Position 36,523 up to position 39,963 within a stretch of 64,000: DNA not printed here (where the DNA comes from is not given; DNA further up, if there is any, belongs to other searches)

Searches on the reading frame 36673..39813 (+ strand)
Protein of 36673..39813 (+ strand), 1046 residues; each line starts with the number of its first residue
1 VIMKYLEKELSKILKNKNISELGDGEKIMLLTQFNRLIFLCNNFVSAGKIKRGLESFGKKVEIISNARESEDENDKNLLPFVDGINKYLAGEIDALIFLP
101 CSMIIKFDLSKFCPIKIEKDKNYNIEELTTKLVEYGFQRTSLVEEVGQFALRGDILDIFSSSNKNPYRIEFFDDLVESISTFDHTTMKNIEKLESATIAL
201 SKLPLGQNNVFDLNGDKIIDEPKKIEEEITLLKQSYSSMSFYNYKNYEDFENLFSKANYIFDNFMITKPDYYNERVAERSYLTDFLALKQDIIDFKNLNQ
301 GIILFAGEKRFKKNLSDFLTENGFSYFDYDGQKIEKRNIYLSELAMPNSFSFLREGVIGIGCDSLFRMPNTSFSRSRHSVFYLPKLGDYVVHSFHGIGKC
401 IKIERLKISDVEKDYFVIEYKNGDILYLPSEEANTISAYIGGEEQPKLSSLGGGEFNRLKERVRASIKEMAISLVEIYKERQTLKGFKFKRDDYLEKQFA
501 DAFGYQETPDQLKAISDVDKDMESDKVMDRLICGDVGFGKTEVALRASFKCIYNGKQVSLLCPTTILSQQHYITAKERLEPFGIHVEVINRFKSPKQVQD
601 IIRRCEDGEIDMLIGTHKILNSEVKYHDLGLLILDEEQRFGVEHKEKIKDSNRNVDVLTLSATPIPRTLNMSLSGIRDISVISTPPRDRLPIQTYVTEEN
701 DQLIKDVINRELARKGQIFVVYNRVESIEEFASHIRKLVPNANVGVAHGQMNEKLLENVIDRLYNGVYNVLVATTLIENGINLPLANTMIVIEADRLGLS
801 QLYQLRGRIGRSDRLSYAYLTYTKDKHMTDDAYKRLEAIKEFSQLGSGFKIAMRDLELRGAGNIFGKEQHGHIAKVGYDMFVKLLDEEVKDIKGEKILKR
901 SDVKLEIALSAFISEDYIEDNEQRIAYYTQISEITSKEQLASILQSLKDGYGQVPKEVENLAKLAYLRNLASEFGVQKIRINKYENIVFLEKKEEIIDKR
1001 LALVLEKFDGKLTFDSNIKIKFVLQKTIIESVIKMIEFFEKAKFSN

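Call 8: search_protein_families(library=pfam, proteins=[window:36673-39813:+], max_evalue=0.01)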
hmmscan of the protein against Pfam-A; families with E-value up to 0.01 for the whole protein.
window:36673-39813:+ (1046 aa): 6 families
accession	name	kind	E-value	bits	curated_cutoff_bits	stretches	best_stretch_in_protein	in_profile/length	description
PF17757.6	UvrB_inter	-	4.3e-24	84.9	22.9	1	115-198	1-85/91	UvrB interaction domain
PF00270.35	DEAD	-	3.7e-23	82.5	26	1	508-669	1-164/167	DEAD/DEAH box helicase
PF00271.37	Helicase_C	-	1.5e-21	77.2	23.5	1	705-812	7-109/110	Helicase conserved C-terminal domain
PF03461.20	TRCF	-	3.1e-21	76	25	1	908-995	2-89/95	TRCF domain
PF02559.22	CarD_TRCF_RID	-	2.2e-15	56.9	23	1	385-440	2-57/57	CarD-like/TRCF RID domain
PF22590.2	Cas3-like_C_2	-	0.0011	19.7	27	1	715-813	2-105/106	CRISPR-associated nuclease/helicase Cas3, C-terminal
